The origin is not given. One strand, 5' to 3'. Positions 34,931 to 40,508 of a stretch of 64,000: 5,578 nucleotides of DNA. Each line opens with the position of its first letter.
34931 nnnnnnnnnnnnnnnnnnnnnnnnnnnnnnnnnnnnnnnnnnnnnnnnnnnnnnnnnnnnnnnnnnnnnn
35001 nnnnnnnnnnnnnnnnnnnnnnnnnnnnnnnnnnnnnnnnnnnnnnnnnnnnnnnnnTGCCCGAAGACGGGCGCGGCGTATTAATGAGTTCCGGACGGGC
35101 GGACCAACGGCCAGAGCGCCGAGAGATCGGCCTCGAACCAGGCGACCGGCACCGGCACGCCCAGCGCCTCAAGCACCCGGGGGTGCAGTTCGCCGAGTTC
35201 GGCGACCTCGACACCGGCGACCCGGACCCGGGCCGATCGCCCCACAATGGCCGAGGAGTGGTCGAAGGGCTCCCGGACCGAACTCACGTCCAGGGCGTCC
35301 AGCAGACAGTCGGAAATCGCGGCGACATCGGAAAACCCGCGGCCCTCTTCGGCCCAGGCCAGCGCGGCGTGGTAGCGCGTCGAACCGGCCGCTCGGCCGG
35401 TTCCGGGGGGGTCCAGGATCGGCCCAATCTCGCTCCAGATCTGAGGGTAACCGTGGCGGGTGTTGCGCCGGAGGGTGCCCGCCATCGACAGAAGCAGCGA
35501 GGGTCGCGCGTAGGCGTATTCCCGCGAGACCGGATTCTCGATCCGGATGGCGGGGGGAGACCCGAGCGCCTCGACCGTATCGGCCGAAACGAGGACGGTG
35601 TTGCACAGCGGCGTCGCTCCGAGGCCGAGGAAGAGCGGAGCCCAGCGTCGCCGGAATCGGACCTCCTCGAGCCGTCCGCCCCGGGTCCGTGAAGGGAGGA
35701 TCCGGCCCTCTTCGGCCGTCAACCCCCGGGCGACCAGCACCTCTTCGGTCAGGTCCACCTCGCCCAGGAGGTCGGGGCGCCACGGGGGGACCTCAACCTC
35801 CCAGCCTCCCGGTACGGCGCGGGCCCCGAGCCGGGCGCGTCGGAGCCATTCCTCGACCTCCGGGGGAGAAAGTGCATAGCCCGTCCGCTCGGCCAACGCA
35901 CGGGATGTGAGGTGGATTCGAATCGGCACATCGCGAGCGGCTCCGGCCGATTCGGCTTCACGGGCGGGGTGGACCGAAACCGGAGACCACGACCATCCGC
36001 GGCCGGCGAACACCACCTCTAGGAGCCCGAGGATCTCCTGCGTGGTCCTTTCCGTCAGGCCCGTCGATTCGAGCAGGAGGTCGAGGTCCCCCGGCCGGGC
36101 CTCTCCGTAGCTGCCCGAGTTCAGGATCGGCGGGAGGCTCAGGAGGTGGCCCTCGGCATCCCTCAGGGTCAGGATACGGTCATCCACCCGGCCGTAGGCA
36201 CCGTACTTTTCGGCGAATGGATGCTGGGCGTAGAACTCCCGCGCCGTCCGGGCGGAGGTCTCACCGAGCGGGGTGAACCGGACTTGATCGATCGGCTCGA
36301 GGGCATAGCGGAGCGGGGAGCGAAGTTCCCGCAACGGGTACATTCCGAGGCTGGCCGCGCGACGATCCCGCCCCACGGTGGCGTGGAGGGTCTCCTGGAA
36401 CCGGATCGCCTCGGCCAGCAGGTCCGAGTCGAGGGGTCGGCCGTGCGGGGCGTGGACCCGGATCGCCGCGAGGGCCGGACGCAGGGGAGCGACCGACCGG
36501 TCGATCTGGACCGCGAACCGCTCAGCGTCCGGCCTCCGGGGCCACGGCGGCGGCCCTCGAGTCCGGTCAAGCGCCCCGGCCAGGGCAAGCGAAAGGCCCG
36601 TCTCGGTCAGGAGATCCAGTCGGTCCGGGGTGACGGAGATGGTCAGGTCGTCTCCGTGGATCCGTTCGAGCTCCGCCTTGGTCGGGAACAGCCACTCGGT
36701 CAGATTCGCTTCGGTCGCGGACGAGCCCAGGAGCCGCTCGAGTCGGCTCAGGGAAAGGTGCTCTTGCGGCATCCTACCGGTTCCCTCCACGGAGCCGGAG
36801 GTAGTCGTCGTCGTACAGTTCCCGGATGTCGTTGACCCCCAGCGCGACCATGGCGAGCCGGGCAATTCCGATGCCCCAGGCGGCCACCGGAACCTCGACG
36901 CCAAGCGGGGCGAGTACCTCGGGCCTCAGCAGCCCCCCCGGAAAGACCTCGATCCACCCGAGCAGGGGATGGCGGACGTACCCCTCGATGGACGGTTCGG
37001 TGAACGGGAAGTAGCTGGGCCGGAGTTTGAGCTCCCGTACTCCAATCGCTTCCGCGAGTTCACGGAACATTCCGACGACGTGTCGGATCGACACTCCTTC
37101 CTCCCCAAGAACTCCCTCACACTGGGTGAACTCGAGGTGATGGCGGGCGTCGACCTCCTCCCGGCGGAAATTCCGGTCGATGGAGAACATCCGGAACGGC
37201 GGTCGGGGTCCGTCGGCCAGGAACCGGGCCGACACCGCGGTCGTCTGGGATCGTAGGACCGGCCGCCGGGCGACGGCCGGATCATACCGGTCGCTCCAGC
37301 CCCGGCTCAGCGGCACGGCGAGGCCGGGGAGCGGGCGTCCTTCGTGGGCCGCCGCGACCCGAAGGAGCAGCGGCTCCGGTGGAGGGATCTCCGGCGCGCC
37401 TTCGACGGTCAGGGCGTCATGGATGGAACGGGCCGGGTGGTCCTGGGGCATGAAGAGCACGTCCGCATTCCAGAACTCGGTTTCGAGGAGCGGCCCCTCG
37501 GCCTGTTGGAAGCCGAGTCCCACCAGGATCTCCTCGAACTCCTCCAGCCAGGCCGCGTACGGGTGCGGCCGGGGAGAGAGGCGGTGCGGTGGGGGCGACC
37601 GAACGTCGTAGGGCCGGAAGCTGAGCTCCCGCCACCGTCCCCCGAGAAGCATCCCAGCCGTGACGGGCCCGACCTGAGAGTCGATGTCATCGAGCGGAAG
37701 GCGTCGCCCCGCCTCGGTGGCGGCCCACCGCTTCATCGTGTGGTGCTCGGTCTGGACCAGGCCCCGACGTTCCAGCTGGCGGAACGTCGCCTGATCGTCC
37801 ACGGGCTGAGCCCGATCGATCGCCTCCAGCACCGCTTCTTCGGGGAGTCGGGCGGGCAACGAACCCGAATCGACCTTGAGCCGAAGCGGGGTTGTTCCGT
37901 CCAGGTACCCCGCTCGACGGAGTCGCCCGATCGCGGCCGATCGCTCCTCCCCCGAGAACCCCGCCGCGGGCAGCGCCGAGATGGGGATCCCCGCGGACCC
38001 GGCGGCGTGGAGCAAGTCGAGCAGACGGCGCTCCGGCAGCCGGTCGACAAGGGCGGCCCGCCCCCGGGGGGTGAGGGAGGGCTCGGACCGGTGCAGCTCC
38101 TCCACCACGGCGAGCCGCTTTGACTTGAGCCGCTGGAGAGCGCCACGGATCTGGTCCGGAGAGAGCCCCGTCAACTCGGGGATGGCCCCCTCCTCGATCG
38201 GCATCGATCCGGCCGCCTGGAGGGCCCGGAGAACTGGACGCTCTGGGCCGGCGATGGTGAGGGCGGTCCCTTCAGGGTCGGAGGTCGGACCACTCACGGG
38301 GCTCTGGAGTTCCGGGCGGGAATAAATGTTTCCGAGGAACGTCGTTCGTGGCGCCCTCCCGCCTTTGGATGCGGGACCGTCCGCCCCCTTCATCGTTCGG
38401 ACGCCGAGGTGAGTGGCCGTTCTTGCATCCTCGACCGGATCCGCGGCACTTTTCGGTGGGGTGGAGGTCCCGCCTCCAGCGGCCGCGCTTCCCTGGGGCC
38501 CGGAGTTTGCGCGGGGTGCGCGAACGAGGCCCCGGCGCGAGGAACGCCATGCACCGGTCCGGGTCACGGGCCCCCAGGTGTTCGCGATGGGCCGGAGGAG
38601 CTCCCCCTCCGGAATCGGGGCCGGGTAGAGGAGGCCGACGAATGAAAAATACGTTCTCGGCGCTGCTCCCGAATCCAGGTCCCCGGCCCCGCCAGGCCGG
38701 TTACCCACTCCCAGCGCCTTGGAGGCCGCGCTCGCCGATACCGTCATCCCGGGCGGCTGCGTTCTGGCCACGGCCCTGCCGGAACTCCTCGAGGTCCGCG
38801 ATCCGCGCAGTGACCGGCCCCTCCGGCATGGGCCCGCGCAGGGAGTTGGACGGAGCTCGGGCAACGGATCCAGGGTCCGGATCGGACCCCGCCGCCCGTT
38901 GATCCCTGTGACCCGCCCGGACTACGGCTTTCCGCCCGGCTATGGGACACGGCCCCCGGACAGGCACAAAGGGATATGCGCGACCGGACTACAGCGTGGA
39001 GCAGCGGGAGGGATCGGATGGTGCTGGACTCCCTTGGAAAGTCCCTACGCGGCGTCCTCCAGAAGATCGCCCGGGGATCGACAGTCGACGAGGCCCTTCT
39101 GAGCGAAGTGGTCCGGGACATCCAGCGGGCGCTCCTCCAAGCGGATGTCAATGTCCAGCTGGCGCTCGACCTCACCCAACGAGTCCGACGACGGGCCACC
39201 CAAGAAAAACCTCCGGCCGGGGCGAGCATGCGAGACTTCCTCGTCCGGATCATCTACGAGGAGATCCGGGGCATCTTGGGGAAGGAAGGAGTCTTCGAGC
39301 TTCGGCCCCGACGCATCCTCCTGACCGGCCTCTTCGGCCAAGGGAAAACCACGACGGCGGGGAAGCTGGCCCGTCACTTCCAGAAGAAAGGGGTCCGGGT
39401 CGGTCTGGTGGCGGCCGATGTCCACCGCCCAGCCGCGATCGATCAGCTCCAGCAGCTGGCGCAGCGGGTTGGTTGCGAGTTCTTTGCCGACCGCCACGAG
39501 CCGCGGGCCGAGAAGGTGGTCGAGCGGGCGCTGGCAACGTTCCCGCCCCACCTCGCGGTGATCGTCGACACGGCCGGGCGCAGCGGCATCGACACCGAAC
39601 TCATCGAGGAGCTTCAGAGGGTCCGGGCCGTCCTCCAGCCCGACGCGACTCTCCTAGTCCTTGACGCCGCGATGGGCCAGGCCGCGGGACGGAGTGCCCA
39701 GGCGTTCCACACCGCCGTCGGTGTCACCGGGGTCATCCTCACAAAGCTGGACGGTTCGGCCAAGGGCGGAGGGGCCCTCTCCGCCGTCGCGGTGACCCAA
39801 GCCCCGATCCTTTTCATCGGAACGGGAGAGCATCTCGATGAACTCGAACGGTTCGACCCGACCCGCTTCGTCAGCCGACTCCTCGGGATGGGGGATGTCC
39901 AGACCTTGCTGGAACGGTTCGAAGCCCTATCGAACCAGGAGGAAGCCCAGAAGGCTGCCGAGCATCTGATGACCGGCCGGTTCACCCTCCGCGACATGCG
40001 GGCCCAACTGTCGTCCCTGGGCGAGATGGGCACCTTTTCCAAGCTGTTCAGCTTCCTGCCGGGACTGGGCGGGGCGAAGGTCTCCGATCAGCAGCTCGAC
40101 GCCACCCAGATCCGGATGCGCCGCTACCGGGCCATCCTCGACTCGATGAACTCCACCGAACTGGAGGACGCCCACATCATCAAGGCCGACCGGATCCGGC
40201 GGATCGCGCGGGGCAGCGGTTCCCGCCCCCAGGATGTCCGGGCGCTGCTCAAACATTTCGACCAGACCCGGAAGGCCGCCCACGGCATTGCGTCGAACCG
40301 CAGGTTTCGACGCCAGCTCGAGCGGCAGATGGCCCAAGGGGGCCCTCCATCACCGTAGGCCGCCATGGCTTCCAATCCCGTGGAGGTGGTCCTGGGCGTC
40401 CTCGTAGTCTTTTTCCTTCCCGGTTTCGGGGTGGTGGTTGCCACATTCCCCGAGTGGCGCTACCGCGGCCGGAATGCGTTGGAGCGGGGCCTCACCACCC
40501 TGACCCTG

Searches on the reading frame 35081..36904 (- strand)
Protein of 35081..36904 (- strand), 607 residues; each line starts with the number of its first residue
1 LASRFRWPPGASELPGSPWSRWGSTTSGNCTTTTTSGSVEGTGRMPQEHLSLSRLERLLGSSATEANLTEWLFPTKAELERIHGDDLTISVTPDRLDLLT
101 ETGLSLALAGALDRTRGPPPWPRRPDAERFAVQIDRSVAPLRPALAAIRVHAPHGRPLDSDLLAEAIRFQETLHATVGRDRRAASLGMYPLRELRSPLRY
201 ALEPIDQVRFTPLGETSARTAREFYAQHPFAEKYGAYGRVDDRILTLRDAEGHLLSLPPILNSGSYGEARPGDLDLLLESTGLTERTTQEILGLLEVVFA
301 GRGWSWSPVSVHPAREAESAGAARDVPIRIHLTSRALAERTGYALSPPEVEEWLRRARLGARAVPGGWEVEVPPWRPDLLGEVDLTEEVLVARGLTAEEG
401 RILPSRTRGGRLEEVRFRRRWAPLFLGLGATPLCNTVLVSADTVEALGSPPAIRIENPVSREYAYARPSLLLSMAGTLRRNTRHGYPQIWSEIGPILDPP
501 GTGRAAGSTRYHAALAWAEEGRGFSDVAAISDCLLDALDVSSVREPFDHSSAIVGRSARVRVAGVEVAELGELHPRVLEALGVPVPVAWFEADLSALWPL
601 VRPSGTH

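Call 75: search_protein_families(library=pfam, proteins=[window:35081-36904:-], max_evalue=0.0001)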
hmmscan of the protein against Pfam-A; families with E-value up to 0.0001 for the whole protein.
window:35081-36904:- (607 aa): 2 families
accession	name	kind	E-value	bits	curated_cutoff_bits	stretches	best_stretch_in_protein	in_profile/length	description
PF17759.6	tRNA_synthFbeta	-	1.9e-22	80.3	22.4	1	407-594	10-214/214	Phenylalanyl tRNA synthetase beta chain CLM domain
PF03484.21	B5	-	1.9e-16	60.5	28.6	1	331-394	2-66/67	tRNA synthetase B5 domain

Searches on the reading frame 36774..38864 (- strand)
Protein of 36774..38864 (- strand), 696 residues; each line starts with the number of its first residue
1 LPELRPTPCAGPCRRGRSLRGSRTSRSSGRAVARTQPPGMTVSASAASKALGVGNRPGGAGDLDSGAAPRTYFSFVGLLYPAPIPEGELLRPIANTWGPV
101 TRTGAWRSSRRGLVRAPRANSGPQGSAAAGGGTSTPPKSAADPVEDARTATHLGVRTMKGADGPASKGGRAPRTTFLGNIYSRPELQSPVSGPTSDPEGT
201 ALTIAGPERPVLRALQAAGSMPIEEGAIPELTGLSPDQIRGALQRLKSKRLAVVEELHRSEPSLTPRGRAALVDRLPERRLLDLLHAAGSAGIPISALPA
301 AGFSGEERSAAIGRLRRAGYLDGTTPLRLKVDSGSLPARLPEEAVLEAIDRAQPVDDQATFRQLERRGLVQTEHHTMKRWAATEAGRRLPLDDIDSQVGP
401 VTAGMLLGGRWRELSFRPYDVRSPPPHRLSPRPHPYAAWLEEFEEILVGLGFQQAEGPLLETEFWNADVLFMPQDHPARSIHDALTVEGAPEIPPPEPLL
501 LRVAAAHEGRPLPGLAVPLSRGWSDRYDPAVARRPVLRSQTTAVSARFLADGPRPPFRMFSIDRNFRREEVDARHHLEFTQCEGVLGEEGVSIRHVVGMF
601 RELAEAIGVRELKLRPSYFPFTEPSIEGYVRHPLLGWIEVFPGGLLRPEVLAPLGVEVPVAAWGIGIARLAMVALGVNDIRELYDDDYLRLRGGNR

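Call 75: search_protein_families(library=pfam, proteins=[window:36774-38864:-], max_evalue=0.0001)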
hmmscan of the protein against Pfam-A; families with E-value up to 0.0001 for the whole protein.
window:36774-38864:- (696 aa): 2 families
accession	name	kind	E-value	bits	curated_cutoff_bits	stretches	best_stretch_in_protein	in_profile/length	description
PF01409.25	tRNA-synt_2d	-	2.6e-73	247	19.8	1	419-688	2-240/246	tRNA synthetases class II core domain (F)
PF00152.25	tRNA-synt_2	-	1.4e-07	31.4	25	1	558-583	93-118/308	tRNA synthetases class II (D, K and N)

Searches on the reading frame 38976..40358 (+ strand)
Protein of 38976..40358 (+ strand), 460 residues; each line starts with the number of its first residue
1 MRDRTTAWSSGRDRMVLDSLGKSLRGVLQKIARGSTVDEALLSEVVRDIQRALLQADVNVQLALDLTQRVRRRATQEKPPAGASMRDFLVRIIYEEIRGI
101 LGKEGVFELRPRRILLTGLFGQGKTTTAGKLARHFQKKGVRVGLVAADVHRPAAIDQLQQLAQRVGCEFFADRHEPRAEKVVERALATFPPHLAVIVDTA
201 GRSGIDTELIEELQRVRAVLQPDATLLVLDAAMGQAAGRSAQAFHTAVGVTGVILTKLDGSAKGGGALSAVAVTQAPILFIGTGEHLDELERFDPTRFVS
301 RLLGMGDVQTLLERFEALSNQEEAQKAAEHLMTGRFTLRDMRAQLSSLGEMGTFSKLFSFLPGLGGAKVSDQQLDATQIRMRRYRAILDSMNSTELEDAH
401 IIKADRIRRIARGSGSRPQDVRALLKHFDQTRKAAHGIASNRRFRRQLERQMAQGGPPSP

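Call 75: search_protein_families(library=pfam, proteins=[window:38976-40358:+], max_evalue=0.0001)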
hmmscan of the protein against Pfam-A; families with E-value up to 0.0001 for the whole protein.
window:38976-40358:+ (460 aa): 5 families
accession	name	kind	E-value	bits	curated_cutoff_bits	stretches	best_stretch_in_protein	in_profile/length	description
PF00448.28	SRP54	-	1.9e-65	220.7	22.7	1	112-304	2-196/196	SRP54-type protein, GTPase domain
PF02978.25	SRP_SPB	-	1.7e-25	89.7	27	1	335-433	1-89/91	Signal peptide binding domain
PF02881.24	SRP54_N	-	8.2e-17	61.6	22.4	1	20-96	1-74/75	SRP54-type protein, helical bundle domain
PF13191.12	AAA_16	-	9.2e-06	26.7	32.6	1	105-231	18-140/167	AAA ATPase domain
PF01656.29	CbiA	-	3.7e-05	24.1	25.4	1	121-265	9-90/125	CobQ/CobB/MinD/ParA nucleotide binding domain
